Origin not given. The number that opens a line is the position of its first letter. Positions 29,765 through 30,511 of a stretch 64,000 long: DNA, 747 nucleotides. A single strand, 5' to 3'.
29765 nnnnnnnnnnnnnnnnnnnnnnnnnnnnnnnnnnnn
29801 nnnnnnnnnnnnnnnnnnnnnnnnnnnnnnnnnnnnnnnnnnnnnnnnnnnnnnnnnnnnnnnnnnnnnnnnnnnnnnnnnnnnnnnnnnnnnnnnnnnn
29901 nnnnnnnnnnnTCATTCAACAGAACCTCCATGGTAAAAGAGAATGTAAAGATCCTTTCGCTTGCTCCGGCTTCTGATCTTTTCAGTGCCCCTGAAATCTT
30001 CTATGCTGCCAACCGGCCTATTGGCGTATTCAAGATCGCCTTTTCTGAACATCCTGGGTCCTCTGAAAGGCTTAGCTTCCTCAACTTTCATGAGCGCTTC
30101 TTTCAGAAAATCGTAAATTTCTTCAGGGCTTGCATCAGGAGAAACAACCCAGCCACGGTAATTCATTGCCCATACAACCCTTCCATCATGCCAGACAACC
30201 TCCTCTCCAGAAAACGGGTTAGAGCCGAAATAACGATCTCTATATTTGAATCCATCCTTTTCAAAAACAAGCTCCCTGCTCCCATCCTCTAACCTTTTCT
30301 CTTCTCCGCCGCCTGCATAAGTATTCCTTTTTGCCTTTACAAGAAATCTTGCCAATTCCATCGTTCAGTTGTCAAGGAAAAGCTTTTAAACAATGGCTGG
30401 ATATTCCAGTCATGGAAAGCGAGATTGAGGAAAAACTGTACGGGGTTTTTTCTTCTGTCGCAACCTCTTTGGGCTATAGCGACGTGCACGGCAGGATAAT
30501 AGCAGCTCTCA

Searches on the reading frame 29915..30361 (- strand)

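Call 78: search_protein_families(library=pfam, proteins=[window:29915-30361:-], max_evalue=0.0001)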
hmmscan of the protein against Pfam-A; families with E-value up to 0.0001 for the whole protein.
window:29915-30361:- (149 aa): 1 family
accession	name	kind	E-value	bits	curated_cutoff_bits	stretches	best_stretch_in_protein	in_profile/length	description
PF18931.5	DUF5680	-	1.5e-32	112.6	25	1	42-148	1-104/104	Domain of unknown function (DUF5680)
